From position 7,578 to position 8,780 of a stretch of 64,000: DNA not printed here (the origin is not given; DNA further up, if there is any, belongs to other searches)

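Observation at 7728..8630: Cryptic carrier-protein-like domain fused to a long coiled-coil tail, sitting where the ACP should be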

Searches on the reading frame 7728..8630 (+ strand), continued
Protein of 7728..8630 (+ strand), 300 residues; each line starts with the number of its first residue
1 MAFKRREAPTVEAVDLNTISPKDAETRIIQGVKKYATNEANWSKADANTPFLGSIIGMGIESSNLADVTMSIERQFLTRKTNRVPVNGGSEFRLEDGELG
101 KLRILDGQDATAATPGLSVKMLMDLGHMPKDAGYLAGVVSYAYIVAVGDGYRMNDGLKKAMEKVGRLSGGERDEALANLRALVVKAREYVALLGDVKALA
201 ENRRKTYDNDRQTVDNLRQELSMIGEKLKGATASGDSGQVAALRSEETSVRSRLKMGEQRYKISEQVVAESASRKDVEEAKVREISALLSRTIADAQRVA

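Call 68: search_protein_families(library=pfam, proteins=[L063:10885-11493:+, L063:12441-13529:+, L063:13547-14269:+, L063:14294-14905:+, L069:10926-11489:+], max_evalue=0.1)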
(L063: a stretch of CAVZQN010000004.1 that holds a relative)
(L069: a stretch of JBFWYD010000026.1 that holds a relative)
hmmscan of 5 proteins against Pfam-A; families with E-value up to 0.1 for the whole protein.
L063:10885-11493:+ (202 aa): 1 family
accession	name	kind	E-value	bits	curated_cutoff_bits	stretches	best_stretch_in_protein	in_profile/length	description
PF01648.25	ACPS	-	4.9e-09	36.6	25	1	9-96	2-87/111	4'-phosphopantetheinyl transferase superfamily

L063:12441-13529:+ (362 aa): 7 families
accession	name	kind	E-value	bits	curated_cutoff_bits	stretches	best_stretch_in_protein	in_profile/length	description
PF07993.18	NAD_binding_4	-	1.8e-22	80.2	20.1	1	9-215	1-233/258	Male sterility protein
PF01370.27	Epimerase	-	2.9e-14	53.5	20.9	1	7-193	1-176/240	NAD dependent epimerase/dehydratase family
PF13460.12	NAD_binding_10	-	7.6e-09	36.1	27.2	1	95-194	64-151/184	NAD(P)H-binding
PF01073.25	3Beta_HSD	-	2.6e-08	33.7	22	1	9-177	2-160/280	3-beta hydroxysteroid dehydrogenase/isomerase family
PF04321.23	RmlD_sub_bind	-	7.8e-06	25.6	27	1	75-194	36-156/287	RmlD substrate binding domain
PF16363.11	GDP_Man_Dehyd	-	3.7e-05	23.8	27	1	8-138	1-130/332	GDP-mannose 4,6 dehydratase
PF02719.21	Polysacc_synt_2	-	0.0034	17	20.2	1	7-137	1-128/293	Polysaccharide biosynthesis protein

L063:13547-14269:+ (240 aa): 2 families
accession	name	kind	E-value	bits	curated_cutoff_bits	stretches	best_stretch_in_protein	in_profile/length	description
PF11266.14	Ald_deCOase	-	5.7e-18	66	28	1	11-217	9-209/218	Long-chain fatty aldehyde decarbonylase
PF02915.23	Rubrerythrin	-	3.8e-07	31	22.8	1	103-155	6-59/137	Rubrerythrin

L063:14294-14905:+ (203 aa): 1 family
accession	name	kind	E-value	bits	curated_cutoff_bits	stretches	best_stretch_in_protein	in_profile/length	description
PF20436.4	LonB_AAA-LID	-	0.024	15.1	22.4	0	172-193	4-25/65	Archaeal LonB, AAA+ ATPase LID domain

L069:10926-11489:+ (187 aa): 1 family
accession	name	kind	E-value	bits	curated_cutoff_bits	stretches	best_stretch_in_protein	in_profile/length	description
PF01648.25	ACPS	-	0.038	14.5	25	1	6-71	18-81/111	4'-phosphopantetheinyl transferase superfamily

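Call 75: fold_search(model_id=the predicted structure, library=viral)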
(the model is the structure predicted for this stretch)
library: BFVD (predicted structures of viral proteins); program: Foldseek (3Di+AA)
matches with E <= 10: 629; with E <= 0.001: 0
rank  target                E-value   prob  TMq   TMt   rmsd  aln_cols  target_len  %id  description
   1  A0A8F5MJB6            1.4e-02  0.99  0.27  0.17  26.2       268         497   13  Uncharacterized protein [Grapevine-associated fusarivirus 1]
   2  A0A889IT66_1          4.8e-02  0.99  0.26  0.10  24.7       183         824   11  (no name in the UniProt tables at hand)
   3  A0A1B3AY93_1          4.8e-02  0.38  0.15  0.04  40.7       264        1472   16  Tape measure protein [Gordonia phage Bantam]
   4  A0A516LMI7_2          7.1e-02  0.89  0.24  0.06  26.5       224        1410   17  (no name in the UniProt tables at hand)
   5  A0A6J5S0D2            8.7e-02  0.97  0.25  0.36  27.1       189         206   17  Uncharacterized protein [uncultured Caudovirales phage]
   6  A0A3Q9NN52            9.1e-02  0.75  0.24  0.15  25.1       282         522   14  Uncharacterized protein [Neurospora discreta fusarivirus 1]
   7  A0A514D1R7            1.1e-01  0.72  0.25  0.16  39.4       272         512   13  (no name in the UniProt tables at hand)
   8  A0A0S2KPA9            1.1e-01  0.77  0.27  0.18  36.7       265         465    9  53 kDa protein [Penicillium aurantiogriseum fusarivirus 1]
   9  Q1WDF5                1.1e-01  0.15  0.14  0.05  46.6       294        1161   16  (no name in the UniProt tables at hand)
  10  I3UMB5                1.2e-01  0.63  0.22  0.16  45.6       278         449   12  Rad50/SbcC-type AAA domain-containing protein [Colwellia phage 9A]
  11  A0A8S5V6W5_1          1.2e-01  0.41  0.22  0.05  26.1       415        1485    8  Uncharacterized protein [CrAss-like virus sp. ctXt06]
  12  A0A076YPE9            1.2e-01  0.60  0.15  0.11  12.9       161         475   14  Tape masure protein [Staphylococcus phage P108]
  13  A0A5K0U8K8            1.3e-01  0.21  0.18  0.18  30.7       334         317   10  Uncharacterized protein [Yasminevirus sp. GU-2018]
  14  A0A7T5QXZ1            1.5e-01  1.00  0.25  0.56   9.3       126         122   17  Uncharacterized protein [Cronobacter phage A24]
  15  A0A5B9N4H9            1.6e-01  1.00  0.27  0.60   9.9       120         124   15  Uncharacterized protein [Aeromonas phage 4_4572]
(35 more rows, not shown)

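Call 86: find_encoding_contigs(protein=P0140, flank=10000, max_places=3)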
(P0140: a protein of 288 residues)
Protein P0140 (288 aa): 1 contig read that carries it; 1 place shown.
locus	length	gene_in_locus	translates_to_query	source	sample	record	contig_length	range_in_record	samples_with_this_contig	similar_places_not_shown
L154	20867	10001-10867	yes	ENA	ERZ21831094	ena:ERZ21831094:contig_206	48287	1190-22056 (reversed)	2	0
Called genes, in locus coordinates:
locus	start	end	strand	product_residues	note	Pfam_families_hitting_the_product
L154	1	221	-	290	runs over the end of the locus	PF08543:Phos_pyr_kin, PF00294:PfkB (weak)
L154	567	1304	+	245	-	-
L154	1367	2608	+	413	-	-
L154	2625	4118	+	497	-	-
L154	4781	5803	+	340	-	PF12241:Enoyl_reductase (weak), PF00106:adh_short (weak), PF13561:adh_short_C2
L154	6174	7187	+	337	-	PF08541:ACP_syn_III_C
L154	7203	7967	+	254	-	PF00106:adh_short, PF08659:KR, PF13561:adh_short_C2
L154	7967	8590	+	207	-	-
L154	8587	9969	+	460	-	PF00109:ketoacyl-synt, PF02801:Ketoacyl-synt_C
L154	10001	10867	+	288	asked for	-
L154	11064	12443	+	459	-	PF01553:Acyltransferase, PF01648:ACPS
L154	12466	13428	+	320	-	PF00698:Acyl_transf_1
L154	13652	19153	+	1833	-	PF00289:Biotin_carb_N, PF02786:CPSase_L_D2, PF07478:Dala_Dala_lig_C, PF02785:Biotin_carb_C, PF00364:Biotin_lipoyl, PF25917:BSH_RND (weak), PF25919:BSH_CusB (weak), PF01039:Carboxyl_trans, +1 more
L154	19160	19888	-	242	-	PF03358:FMN_red, PF00258:Flavodoxin_1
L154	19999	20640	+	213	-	PF00474:SSF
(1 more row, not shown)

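Call 88: find_encoding_contigs(protein=P0130, flank=10000, max_places=2)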
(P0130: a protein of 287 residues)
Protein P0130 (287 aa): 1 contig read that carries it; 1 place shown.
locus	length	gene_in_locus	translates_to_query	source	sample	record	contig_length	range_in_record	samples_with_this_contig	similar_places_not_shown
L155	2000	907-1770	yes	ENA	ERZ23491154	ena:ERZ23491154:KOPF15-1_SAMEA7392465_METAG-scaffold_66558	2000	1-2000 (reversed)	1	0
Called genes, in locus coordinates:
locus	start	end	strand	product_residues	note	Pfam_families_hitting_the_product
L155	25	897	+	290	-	PF00109:ketoacyl-synt, PF02801:Ketoacyl-synt_C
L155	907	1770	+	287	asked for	-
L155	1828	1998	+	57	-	?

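Call 89: find_encoding_contigs(protein=P0124, flank=10000, max_places=2)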
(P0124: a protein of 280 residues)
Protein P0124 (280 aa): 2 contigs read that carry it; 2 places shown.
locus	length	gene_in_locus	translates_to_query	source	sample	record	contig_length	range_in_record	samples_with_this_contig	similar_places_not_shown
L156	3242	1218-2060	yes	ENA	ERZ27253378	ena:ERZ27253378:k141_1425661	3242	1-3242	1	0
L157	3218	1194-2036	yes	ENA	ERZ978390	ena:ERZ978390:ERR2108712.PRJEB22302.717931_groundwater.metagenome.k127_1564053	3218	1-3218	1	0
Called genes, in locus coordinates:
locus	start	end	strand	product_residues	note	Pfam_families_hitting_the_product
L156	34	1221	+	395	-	PF00109:ketoacyl-synt, PF02801:Ketoacyl-synt_C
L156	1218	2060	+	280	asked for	-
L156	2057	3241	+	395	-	?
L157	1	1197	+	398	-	?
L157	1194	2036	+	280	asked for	-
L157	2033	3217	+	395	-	?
